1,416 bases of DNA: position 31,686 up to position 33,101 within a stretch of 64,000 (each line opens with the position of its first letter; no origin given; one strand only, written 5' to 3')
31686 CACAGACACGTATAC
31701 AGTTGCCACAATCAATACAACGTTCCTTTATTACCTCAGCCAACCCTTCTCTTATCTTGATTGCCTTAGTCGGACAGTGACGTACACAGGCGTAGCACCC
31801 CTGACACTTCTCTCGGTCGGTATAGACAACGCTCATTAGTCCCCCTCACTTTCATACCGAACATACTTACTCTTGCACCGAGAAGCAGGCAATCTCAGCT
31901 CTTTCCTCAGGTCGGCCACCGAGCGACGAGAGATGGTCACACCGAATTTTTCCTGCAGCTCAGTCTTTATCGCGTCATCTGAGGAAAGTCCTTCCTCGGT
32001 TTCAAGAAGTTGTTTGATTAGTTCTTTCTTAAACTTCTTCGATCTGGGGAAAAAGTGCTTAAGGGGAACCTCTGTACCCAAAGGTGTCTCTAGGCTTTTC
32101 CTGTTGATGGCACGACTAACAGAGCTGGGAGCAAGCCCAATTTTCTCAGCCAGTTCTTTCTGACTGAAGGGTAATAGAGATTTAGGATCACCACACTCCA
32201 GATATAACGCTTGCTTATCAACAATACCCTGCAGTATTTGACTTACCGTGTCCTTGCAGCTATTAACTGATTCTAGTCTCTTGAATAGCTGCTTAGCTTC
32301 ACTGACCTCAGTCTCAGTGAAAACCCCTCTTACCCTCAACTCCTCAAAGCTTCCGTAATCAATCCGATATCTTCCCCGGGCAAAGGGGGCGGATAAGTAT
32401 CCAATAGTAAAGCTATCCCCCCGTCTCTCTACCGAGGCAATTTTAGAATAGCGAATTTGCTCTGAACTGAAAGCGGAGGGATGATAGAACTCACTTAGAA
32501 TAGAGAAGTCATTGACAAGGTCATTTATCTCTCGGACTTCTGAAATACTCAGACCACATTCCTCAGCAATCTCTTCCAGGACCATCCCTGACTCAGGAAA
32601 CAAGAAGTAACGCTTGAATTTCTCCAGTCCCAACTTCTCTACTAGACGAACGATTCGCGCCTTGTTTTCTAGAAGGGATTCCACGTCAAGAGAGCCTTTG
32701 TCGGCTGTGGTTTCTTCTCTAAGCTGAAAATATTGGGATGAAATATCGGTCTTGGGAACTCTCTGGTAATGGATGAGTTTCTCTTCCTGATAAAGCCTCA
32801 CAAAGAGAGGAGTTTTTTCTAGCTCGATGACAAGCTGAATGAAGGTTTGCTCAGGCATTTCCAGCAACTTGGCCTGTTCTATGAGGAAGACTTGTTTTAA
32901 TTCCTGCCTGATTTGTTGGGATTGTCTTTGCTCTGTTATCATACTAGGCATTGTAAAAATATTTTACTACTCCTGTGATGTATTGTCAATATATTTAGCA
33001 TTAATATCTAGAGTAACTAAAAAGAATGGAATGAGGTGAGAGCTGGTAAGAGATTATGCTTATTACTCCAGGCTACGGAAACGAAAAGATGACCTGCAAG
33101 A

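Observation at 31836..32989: Short sigma-54 paralog co-operonic with its own kinase and activator, expressed from a near-leaderless promoter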

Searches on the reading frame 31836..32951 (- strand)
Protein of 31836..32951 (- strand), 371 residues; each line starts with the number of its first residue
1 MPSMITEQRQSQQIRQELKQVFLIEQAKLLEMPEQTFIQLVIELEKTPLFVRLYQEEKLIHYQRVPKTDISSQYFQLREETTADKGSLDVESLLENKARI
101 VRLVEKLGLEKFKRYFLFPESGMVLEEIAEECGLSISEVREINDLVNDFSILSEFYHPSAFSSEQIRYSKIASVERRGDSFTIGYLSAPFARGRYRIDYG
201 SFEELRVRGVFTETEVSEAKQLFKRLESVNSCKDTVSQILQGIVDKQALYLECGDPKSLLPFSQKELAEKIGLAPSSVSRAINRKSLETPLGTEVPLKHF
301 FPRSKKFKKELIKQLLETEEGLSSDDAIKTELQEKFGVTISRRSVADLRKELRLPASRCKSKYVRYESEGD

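Call 3: search_protein_families(library=pfam, proteins=[window:31836-32951:-], max_evalue=0.01)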
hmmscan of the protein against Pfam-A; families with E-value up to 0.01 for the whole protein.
window:31836-32951:- (371 aa): 13 families
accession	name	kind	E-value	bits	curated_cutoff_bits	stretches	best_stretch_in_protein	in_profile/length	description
PF04552.19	Sigma54_DBD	-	1e-22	81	22.8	1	214-358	6-156/160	Sigma-54, DNA binding domain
PF13412.12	HTH_24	-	6.9e-07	29.2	21.9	1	263-284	19-40/48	Winged helix-turn-helix DNA-binding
PF01381.28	HTH_3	-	7.6e-06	26.3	23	1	263-285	11-33/55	Helix-turn-helix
PF13404.12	HTH_AsnC-type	-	3.2e-05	24.1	27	0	263-284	19-40/42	AsnC-type helix-turn-helix domain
PF13545.12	HTH_Crp_2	-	6.6e-05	23.2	27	1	258-284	18-45/70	Crp-like helix-turn-helix domain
PF09339.16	HTH_IclR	-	0.00028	21.1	22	0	264-282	21-39/52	IclR helix-turn-helix domain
PF08281.18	Sigma70_r4_2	-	0.00036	20.6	25.7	0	122-140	26-44/54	Sigma-70, region 4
PF04539.22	Sigma70_r3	-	0.0011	19.4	25.3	0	126-152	24-50/78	Sigma-70 region 3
PF13730.12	HTH_36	-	0.0011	19.2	25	0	261-284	26-48/55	Helix-turn-helix domain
PF04545.22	Sigma70_r4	-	0.0022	17.9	24.1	0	116-142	17-40/50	Sigma-70, region 4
PF12802.13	MarR_2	-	0.0031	18.1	27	0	262-284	21-43/61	MarR family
PF13276.12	HTH_21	-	0.0063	17.2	28.1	0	328-363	26-60/60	HTH-like domain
PF01047.28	MarR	-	0.0072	16.6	24.6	0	262-284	18-40/59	MarR family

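Call 4: search_protein_families(library=ncbifam, proteins=[window:31836-32951:-], max_evalue=0.01)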
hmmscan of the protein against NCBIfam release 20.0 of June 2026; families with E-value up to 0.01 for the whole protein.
window:31836-32951:- (371 aa): 11 families
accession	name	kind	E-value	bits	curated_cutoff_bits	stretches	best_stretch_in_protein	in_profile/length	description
TIGR02395.1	rpoN_sigma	equivalog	4.8e-25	88.5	277.35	1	211-358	277-431/434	RNA polymerase factor sigma-54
NF009118.0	PRK12469.1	subfamily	1.7e-20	73.3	396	1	227-360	336-478/483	RNA polymerase factor sigma-54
NF004595.0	PRK05932.1-2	equivalog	5.5e-18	65.1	513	1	211-361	325-481/484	RNA polymerase factor sigma-54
NF004602.0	PRK05932.2-4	equivalog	6.2e-17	61.5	506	1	211-362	257-410/416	RNA polymerase factor sigma-54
NF004598.0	PRK05932.1-5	equivalog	5.5e-13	48.5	621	1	215-358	350-499/504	RNA polymerase factor sigma-54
NF004596.0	PRK05932.1-3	subfamily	6.5e-13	48.5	499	1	215-358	352-502/515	RNA polymerase factor sigma-54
NF004597.0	PRK05932.1-4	equivalog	5.5e-10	38.3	817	1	210-362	317-475/477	RNA polymerase factor sigma-54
TIGR02937.1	sigma70-ECF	superfamily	3.8e-05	23.4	42.9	0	61-142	85-153/165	sigma-70 family RNA polymerase sigma factor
NF033545.0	transpos_IS630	equivalog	4.5e-05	23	100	1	263-360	14-116/299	IS630 family transposase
NF033546.1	transpos_IS21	equivalog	0.00027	20.6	160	1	263-368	10-112/294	IS21 family transposase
NF033516.0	transpos_IS3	equivalog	0.0057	15.9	160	1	213-366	58-191/369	IS3 family transposase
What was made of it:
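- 31836..32951 (-): Compact sigma-54-family protein, 371 aa. By residue: region-I-like 1-56; linker and strands 57-89; a reduced helical core-binding region about 90-160; a beta segment 164-200; ELH-HTH (R280) and RpoN box (R342, R343, R349) 211-358. Pfam and NCBIfam scans (calls 3, 4).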

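Call 5: find_homologous_proteins(query=window:31836-32951:-, max_evalue=0.001)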
Query window:31836-32951:- (371 aa): 641 proteins with E <= 0.001 among 8000 candidates; the best 120 are listed.
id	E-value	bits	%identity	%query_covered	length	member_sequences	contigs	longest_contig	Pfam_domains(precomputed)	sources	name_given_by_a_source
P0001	3.5e-232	788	100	100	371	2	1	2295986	PF13412.13,PF01381.29,PF04552.20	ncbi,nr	ncbi:MAG: hypothetical protein JSV77_03060 [Dehalococcoidales bacterium]|nr:MAG: hypothetical protei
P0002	4.3e-193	659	83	100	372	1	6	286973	PF13412.13,PF01381.29,PF13545.13,PF04552.20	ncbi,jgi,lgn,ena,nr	ncbi:MAG TPA: hypothetical protein G4O10_05060 [Dehalococcoidia bacterium]|nr:hypothetical protein [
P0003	2.8e-159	548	73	93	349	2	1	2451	PF04552.20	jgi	-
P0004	4.0e-159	547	69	100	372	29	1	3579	PF01381.29,PF04552.20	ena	-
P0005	4.0e-153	528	68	98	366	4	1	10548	PF04552.20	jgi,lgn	jgi:DNA-directed RNA polymerase specialized sigma54-like protein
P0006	1.5e-150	519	69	96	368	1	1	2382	PF01381.29,PF04552.20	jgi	-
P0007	6.8e-150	517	67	98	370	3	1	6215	PF04552.20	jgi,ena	-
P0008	3.9e-149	515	67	96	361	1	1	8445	PF01381.29,PF04552.20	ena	-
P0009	1.3e-148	513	69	95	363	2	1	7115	PF04552.20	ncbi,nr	ncbi:MAG: hypothetical protein OEZ00_03765 [Dehalococcoidia bacterium]|nr:hypothetical protein [Deha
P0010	1.7e-148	513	67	98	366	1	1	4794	PF01381.29,PF04552.20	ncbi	ncbi:hypothetical protein ES703_42533 [subsurface metagenome]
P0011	2.1e-148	512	68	96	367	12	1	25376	PF13730.13,PF01381.29,PF04552.20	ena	-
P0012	6.4e-148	511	65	98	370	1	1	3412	PF01381.29,PF04552.20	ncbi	-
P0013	2.8e-147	509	65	98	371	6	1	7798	PF01381.29,PF04552.20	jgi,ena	-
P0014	2.9e-147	508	66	98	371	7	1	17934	PF04552.20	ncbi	-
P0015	5.3e-147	508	65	98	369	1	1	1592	PF13545.13,PF04552.20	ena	-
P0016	5.5e-147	508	68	95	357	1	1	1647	PF04552.20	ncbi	-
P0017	8.6e-147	507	68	95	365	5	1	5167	PF04552.20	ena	-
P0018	1.1e-146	507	69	94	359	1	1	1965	PF01381.29,PF04552.20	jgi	-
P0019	1.2e-146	507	68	95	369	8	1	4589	PF04552.20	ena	-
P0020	1.3e-146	506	68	96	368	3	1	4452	PF01381.29,PF04552.20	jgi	-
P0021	3.3e-146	505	66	96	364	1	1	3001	PF01381.29,PF04552.20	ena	-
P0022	3.9e-146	505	67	97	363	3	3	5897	PF04552.20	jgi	-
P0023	4.1e-146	505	66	96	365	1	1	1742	PF04552.20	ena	-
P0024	5.2e-146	504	67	96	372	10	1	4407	PF01381.29,PF04552.20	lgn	-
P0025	5.2e-146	504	68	97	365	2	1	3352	PF04552.20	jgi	-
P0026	5.8e-146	504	65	96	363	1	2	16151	PF04552.20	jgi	jgi:DNA-directed RNA polymerase specialized sigma54-like protein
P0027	6.7e-146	504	65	97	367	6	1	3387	PF01381.29,PF04552.20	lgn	-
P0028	7.4e-146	504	66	94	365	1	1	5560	PF01381.29,PF04552.20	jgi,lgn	-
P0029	8.9e-146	504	65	97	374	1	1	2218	PF04552.20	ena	-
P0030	1.2e-145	503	68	96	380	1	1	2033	PF04552.20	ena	-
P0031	2.9e-145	502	65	98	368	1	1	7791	PF04552.20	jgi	-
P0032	4.5e-145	501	71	90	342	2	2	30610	PF13412.13,PF01381.29,PF04552.20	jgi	jgi:RNA polymerase sigma-54 factor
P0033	5.0e-145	501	66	96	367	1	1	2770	PF04552.20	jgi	-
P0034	6.0e-145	501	65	96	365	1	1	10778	PF01381.29,PF04552.20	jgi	-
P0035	9.0e-145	500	68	96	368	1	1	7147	PF04552.20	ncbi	-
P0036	1.2e-144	500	67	96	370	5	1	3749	PF01381.29,PF04552.20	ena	-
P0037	1.2e-144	500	65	98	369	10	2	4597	PF04552.20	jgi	-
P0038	1.3e-144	500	68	93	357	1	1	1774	PF01381.29,PF04552.20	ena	-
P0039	1.7e-144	499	67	95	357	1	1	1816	PF04552.20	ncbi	-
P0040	2.2e-144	499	68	95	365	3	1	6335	PF01381.29,PF04552.20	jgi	-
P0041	2.5e-144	499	66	97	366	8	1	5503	PF04552.20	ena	-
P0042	4.2e-144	498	66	97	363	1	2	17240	PF01381.29,PF04552.20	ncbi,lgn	ncbi:MAG: hypothetical protein ACE5LA_02770 [Dehalococcoidales bacterium]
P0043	7.7e-144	497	66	94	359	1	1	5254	PF01381.29,PF04552.20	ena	-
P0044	8.2e-144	497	65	96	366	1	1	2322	PF01381.29,PF04552.20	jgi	-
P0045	8.7e-144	497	65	98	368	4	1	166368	PF01381.29,PF04552.20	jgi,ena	-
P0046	9.6e-144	497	65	96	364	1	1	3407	PF01381.29,PF04552.20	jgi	jgi:RNA polymerase sigma-54 factor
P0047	9.8e-144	497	65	97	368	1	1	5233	PF04552.20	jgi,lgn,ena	-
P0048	1.1e-143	497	68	93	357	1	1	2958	PF04552.20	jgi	-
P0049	1.1e-143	497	65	96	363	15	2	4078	PF01381.29,PF04552.20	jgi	-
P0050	1.2e-143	497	66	96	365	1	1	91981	PF01381.29,PF04552.20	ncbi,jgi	-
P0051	1.5e-143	496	64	98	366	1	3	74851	PF01381.29,PF04552.20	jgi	jgi:DNA-directed RNA polymerase specialized sigma54-like protein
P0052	2.2e-143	496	65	97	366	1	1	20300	PF01381.29,PF04552.20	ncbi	ncbi:hypothetical protein ACFLUY_01665 [Chloroflexota bacterium]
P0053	2.5e-143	496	66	95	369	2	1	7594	PF01381.29,PF04552.20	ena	-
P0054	2.8e-143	495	64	96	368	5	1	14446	PF01381.29,PF04552.20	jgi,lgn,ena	-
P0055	2.9e-143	495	65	96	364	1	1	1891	PF01381.29,PF04552.20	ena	-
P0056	3.9e-143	495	65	96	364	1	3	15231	PF01381.29,PF04552.20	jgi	jgi:RNA polymerase sigma-54 factor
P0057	4.3e-143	495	66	98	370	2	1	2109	PF13545.13,PF04552.20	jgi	-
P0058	4.9e-143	495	66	96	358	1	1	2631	PF13412.13,PF01381.29,PF12802.14,PF13545.13,PF04552.20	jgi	jgi:DNA-directed RNA polymerase specialized sigma54-like protein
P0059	6.0e-143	494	65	98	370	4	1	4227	PF04552.20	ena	-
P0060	8.5e-143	494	65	97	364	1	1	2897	PF01381.29,PF04552.20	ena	-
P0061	8.6e-143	494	63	97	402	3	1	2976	PF01381.29,PF04552.20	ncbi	-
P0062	9.4e-143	494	66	94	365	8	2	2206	PF01381.29,PF04552.20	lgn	-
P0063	2.3e-142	492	67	94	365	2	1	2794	PF01381.29,PF04552.20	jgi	-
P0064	3.8e-142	492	65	96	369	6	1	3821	PF13412.13,PF01381.29,PF04552.20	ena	-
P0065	4.0e-142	492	68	92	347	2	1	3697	PF01381.29,PF04552.20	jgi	-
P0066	4.9e-142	491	65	97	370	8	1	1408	PF01381.29,PF04552.20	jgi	-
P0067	5.1e-142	491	63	99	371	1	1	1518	PF01381.29,PF04552.20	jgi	jgi:DNA-directed RNA polymerase specialized sigma54-like protein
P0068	5.6e-142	491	64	96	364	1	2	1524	PF04552.20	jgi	jgi:RNA polymerase sigma-54 factor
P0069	8.3e-142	491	63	99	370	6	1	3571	PF04552.20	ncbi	ncbi:hypothetical protein ES703_60953 [subsurface metagenome]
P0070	8.5e-142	491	63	97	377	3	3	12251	PF01381.29,PF04552.20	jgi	-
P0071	1.0e-141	490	69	91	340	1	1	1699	PF01381.29,PF13545.13,PF04552.20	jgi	-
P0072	2.1e-141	489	63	100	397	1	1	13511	PF04552.20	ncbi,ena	-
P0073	2.1e-141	489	65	96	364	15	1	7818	PF04552.20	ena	-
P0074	3.1e-141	489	65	95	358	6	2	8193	PF04552.20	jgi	-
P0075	3.5e-141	488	65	98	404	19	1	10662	PF01381.29,PF04552.20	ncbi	-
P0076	4.4e-141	488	65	97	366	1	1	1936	PF13412.13,PF01381.29,PF04552.20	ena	-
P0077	4.5e-141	488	65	94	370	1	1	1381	PF01381.29,PF04552.20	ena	-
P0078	4.6e-141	488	65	97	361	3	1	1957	PF01381.29,PF04552.20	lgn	-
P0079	4.8e-141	488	66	95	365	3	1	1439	PF04552.20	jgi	-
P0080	5.0e-141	488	65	93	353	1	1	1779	PF01381.29,PF04552.20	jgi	jgi:RNA polymerase sigma-54 factor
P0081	5.5e-141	488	65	96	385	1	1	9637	PF04552.20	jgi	-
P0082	6.3e-141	488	65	94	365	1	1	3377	PF04552.20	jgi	-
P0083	7.1e-141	487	64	96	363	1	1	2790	PF04552.20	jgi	jgi:DNA-directed RNA polymerase specialized sigma54-like protein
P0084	7.3e-141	487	64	96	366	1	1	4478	PF04552.20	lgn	-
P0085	8.0e-141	487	65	96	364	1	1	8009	PF01381.29,PF04552.20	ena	-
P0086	1.1e-140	487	64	95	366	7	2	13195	PF04552.20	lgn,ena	-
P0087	1.2e-140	487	64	96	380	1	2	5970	PF01381.29,PF04552.20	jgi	-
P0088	1.3e-140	487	64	98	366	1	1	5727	PF04552.20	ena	-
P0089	1.4e-140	487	63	97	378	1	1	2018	PF01381.29,PF04552.20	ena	-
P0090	1.5e-140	486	65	96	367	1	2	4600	PF01381.29,PF13545.13,PF04552.20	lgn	-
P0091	1.6e-140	486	65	95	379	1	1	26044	PF04552.20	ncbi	ncbi:MAG: hypothetical protein ACETVS_01970 [Dehalococcoidales bacterium]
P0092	1.6e-140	486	65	96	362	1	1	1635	PF04552.20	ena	-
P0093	1.7e-140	486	66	95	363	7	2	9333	PF04552.20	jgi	-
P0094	2.4e-140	486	65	96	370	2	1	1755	PF04552.20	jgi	-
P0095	2.6e-140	486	65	95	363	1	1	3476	PF01381.29,PF04552.20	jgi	-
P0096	3.1e-140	485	65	96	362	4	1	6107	PF04552.20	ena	-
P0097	3.6e-140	485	63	96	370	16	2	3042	PF01381.29,PF04552.20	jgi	-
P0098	4.1e-140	485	64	95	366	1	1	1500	PF04552.20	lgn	-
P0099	4.3e-140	485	65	94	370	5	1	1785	PF01381.29,PF04552.20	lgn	-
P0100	4.7e-140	485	62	96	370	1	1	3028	PF13412.13,PF01381.29,PF09339.17,PF08281.19,PF04552.20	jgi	jgi:DNA-directed RNA polymerase specialized sigma54-like protein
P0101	4.9e-140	485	65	98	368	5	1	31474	PF04552.20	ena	-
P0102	5.5e-140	485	65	94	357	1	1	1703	PF01381.29,PF04552.20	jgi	-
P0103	6.5e-140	484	68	90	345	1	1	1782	PF13545.13,PF04552.20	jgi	-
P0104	6.8e-140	484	66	96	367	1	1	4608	PF04552.20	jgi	jgi:RNA polymerase sigma-54 factor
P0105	7.5e-140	484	65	95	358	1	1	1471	PF01381.29,PF04552.20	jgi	-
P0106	7.5e-140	484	66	92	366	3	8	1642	PF04552.20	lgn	-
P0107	9.0e-140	484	63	98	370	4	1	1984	PF12840.14,PF04552.20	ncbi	-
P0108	9.7e-140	484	64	97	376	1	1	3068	PF04552.20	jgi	jgi:RNA polymerase sigma-54 factor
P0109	9.8e-140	484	66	92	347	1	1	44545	PF04552.20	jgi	jgi:RNA polymerase sigma-54 factor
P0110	1.1e-139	484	64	96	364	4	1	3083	PF01381.29,PF04552.20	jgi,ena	-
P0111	1.2e-139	483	63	98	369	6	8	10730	PF01381.29,PF04552.20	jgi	-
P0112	1.3e-139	483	65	96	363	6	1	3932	PF01381.29,PF04552.20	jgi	jgi:DNA-directed RNA polymerase specialized sigma54-like protein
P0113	1.7e-139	483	63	97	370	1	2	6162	PF01381.29,PF04552.20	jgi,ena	-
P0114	1.7e-139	483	64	90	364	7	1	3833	PF04552.20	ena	-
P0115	2.1e-139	483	64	96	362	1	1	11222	PF04552.20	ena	-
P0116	2.2e-139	483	64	96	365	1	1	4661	PF01381.29,PF04552.20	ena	-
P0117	2.3e-139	482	65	95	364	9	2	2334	PF01381.29,PF04552.20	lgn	-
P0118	3.1e-139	482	64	96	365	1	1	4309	PF01381.29,PF04552.20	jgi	-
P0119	3.2e-139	482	63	96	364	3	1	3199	PF04552.20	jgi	-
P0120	3.3e-139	482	65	96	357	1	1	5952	PF04552.20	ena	-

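Call 6: search_solved_structures(query=window:31836-32951:-, max_evalue=1, show_alignments=2)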
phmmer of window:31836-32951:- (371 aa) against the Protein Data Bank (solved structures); distinct sequences matched with E-value up to 1: 24.
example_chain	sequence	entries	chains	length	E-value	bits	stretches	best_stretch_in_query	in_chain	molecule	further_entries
5ui5_I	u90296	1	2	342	9.2e-11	44.9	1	212-358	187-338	RNA polymerase sigma factor RpoN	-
8re4_M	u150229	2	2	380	1.6e-08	37.6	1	207-357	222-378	RNA polymerase sigma-54 factor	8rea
7qv9_M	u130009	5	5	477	1.9e-08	37.3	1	207-361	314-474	RNA polymerase sigma-54 factor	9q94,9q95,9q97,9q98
5ui8_M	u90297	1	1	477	1.9e-08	37.3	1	207-361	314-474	RNA polymerase sigma-54 factor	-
9q91_M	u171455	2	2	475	2e-08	37.3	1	207-361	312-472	RNA polymerase sigma-54 factor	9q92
7qxi_M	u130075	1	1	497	2e-08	37.3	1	207-361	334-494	RNA polymerase sigma-54 factor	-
9q90_M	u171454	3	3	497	2e-08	37.2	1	207-361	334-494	RNA polymerase sigma-54 factor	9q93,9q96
7qwp_M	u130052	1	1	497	2.1e-08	37.2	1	207-361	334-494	RNA polymerase sigma-54 factor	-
5nwt_M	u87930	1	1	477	2.7e-08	36.8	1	207-361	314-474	RNA polymerase sigma-54 factor,RNA polymerase sigma-54 factor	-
8f1i_M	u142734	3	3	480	4.9e-08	36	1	211-361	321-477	RNA polymerase sigma-54 factor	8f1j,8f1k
9mse_M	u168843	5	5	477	4.9e-08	36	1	211-361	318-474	RNA polymerase sigma-54 factor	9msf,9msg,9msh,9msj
8reb_M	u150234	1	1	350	7.5e-08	35.4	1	213-357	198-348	RNA polymerase sigma-54 factor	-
5nsr_M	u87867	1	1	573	3.3e-07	33.3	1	208-302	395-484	RNA polymerase sigma-54 factor,RNA polymerase sigma-54 factor,RNA polymerase sigma-54 fact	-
5nss_M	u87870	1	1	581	3.4e-07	33.2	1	208-302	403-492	RNA polymerase sigma-54 factor,RNA polymerase sigma-54 factor,RNA polymerase sigma-54 fact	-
6gfw_M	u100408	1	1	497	4.1e-07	32.9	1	208-361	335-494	RNA polymerase sigma-54 factor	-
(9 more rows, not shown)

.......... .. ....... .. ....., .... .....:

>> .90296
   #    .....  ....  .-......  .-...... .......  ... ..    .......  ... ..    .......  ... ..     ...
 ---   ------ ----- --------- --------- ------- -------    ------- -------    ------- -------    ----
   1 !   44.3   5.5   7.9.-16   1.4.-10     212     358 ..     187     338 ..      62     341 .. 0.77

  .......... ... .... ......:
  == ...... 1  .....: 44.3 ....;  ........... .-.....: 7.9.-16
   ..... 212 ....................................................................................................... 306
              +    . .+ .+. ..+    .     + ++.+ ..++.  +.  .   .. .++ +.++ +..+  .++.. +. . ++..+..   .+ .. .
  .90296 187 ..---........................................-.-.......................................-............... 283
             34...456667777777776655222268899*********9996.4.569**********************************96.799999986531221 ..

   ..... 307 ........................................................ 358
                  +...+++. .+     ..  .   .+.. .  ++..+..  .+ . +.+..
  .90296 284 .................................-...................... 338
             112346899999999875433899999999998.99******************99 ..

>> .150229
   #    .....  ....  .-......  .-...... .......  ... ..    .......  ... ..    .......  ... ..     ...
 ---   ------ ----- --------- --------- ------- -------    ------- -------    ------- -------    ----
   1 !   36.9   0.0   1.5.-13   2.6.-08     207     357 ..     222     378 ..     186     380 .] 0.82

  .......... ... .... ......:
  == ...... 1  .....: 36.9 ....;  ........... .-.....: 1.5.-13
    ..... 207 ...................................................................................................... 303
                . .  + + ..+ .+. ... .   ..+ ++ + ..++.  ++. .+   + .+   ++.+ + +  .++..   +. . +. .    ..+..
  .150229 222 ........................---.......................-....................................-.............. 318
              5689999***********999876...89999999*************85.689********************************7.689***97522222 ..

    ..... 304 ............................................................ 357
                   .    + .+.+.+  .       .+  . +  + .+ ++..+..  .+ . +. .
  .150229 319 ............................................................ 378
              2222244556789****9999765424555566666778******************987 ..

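Call 10: search_solved_structures(query=A1, max_evalue=10, show_alignments=2)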
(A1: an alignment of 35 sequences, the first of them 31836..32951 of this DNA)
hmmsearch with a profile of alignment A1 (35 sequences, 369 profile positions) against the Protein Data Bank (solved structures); distinct sequences matched with E-value up to 10: 24.
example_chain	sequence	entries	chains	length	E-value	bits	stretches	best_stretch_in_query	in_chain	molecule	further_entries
5ui5_I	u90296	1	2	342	2.1e-13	53.5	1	164-360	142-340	RNA polymerase sigma factor RpoN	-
5nwt_M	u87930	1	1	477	4.6e-12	49.1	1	206-362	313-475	RNA polymerase sigma-54 factor,RNA polymerase sigma-54 factor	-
9q91_M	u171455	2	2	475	6.7e-12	48.5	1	206-362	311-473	RNA polymerase sigma-54 factor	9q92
7qv9_M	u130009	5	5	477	6.8e-12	48.5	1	206-362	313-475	RNA polymerase sigma-54 factor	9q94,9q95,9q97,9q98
5ui8_M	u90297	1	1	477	6.8e-12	48.5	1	206-362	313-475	RNA polymerase sigma-54 factor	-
7qwp_M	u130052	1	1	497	7.4e-12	48.4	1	206-362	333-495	RNA polymerase sigma-54 factor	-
7qxi_M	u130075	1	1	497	7.4e-12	48.4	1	206-362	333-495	RNA polymerase sigma-54 factor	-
9q90_M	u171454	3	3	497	7.4e-12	48.4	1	206-362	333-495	RNA polymerase sigma-54 factor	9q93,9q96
8re4_M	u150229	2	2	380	1e-11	47.9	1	174-357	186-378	RNA polymerase sigma-54 factor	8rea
9mse_M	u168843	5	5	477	5.4e-11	45.5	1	208-362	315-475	RNA polymerase sigma-54 factor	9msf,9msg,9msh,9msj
8f1i_M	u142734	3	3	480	5.5e-11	45.5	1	208-362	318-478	RNA polymerase sigma-54 factor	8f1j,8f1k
8reb_M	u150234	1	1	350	1.3e-09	41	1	214-357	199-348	RNA polymerase sigma-54 factor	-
6gfw_M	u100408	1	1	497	5e-09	39.1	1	206-362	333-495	RNA polymerase sigma-54 factor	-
6gh5_M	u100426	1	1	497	5.4e-09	39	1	206-362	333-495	RNA polymerase sigma-54 factor,RNA polymerase sigma-54 factor,RNA polymerase sigma-54 fact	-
6gh6_M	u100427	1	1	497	5.4e-09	39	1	206-362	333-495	RNA polymerase sigma-54 factor,RNA polymerase sigma-54 factor,RNA polymerase sigma-54 fact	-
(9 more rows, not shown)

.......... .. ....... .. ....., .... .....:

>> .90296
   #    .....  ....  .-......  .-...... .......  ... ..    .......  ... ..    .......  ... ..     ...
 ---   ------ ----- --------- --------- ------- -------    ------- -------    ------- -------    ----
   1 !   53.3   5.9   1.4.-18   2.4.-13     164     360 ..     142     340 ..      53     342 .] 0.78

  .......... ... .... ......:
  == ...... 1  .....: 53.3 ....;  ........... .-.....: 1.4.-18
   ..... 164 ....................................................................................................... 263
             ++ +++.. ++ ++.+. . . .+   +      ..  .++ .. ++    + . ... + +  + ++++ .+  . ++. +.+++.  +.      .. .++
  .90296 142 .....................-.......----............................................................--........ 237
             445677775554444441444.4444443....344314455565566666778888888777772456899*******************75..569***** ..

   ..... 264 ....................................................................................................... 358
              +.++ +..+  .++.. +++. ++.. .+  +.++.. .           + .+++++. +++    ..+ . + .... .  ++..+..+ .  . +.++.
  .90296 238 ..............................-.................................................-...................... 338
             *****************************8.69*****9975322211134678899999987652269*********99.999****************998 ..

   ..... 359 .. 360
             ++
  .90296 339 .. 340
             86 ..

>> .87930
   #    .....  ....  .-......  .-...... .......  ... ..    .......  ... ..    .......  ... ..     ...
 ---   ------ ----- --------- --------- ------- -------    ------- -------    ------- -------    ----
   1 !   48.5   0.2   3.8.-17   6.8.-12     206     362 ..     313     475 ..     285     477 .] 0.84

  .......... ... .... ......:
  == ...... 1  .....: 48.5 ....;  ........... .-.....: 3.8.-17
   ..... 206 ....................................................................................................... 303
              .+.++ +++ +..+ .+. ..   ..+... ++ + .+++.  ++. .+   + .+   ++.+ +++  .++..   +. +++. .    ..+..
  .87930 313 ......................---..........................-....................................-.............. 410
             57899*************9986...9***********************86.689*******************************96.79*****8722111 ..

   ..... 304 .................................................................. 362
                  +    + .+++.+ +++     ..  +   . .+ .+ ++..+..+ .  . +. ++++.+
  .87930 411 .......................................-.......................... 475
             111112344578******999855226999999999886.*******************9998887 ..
